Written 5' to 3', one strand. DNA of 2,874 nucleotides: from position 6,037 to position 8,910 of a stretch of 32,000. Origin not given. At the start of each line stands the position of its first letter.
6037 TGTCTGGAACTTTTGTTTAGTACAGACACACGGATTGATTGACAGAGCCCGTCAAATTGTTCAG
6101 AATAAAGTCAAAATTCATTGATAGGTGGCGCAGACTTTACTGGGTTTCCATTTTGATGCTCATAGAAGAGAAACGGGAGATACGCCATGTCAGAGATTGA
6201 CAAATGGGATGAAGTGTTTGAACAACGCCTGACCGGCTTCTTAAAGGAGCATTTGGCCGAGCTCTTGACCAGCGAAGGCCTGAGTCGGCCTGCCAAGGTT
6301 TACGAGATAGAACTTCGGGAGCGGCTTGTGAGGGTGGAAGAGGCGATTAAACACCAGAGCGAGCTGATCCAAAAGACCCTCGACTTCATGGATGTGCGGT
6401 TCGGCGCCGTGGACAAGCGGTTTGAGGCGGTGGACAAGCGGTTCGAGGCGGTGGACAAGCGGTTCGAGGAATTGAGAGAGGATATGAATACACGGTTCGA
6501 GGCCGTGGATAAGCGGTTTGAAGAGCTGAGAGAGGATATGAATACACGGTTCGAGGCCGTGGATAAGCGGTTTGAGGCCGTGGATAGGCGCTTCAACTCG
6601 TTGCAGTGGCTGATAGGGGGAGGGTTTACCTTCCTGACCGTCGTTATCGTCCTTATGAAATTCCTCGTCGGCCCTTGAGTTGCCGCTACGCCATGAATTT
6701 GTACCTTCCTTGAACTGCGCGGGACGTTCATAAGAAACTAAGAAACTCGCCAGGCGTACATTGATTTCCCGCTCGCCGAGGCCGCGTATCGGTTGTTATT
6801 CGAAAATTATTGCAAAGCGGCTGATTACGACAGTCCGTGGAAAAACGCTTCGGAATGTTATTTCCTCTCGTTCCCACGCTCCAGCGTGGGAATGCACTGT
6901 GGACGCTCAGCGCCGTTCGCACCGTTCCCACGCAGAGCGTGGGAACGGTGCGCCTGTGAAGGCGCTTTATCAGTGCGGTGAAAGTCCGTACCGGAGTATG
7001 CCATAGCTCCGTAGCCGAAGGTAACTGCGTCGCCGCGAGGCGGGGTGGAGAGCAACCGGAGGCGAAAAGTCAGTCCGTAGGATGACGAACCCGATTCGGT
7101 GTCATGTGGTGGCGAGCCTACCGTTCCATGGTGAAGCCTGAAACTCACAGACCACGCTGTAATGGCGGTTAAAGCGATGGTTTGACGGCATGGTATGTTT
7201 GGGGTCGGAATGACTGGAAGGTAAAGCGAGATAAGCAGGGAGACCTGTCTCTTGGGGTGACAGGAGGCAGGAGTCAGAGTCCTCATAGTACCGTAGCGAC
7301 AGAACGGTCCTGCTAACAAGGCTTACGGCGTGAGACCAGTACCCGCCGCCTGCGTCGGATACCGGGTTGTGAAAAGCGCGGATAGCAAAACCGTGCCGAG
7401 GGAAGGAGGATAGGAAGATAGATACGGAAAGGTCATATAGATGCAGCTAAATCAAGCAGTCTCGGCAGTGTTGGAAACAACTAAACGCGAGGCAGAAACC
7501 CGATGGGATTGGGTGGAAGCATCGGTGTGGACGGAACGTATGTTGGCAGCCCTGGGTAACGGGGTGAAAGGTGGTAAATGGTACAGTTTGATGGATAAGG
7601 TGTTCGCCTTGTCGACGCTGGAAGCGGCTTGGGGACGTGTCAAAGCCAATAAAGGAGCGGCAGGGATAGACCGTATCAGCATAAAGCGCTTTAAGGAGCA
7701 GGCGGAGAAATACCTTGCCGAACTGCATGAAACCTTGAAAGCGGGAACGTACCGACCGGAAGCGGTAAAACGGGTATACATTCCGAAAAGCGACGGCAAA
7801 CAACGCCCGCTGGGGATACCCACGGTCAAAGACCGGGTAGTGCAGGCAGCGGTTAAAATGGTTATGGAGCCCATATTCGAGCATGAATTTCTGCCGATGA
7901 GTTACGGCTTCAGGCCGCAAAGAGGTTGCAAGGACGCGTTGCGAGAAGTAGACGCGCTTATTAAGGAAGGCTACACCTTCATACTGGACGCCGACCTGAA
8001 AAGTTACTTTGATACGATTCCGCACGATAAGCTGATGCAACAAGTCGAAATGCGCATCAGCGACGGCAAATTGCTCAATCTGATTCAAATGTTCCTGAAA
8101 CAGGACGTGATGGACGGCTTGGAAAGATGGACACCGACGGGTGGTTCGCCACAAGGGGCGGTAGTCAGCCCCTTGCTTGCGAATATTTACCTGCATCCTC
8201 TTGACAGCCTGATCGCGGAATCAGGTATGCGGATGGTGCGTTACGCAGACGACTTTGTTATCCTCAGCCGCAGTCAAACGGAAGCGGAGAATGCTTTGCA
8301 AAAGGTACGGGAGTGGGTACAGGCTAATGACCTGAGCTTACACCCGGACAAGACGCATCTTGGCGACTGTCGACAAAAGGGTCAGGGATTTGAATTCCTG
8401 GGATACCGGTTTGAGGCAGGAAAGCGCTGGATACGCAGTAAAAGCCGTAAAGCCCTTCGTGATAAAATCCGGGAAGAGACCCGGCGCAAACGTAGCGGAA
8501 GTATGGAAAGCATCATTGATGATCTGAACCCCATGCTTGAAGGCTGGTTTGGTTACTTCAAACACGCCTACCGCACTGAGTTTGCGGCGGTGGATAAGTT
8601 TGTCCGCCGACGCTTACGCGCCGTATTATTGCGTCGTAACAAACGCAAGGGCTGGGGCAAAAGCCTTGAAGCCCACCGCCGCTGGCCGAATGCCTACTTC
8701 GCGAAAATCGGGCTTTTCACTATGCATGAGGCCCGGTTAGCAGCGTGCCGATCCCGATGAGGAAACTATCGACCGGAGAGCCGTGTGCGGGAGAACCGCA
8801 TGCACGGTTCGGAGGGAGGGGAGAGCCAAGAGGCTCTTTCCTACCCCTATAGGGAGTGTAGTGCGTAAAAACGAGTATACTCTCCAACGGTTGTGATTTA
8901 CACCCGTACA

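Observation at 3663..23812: All three divergent Rpn/YhgA-like families carry an internal SD plus in-frame ATG that delimits a nested small ORF: candidate intragenic toxin/antitoxin architecture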

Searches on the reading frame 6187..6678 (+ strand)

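Call 43: search_protein_families(library=pfam, proteins=[window:6187-6678:+], max_evalue=0.001)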
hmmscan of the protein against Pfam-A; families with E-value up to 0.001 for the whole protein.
window:6187-6678:+ (163 aa): 1 family
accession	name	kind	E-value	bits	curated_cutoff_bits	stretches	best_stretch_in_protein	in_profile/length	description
PF00804.31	Syntaxin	-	3.3e-05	24.2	26.7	1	79-140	11-71/157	Syntaxin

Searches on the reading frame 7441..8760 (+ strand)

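Call 43: search_protein_families(library=pfam, proteins=[window:7441-8760:+], max_evalue=0.001)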
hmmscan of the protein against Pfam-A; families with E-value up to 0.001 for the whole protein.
window:7441-8760:+ (439 aa): 2 families
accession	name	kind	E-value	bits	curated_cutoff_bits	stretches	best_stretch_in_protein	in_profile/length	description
PF00078.32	RVT_1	-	1.5e-41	142.8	29.6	1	114-324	1-205/205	Reverse transcriptase (RNA-dependent DNA polymerase)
PF08388.16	GIIM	-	6.4e-18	65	23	1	337-409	2-76/80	Group II intron, maturase-specific domain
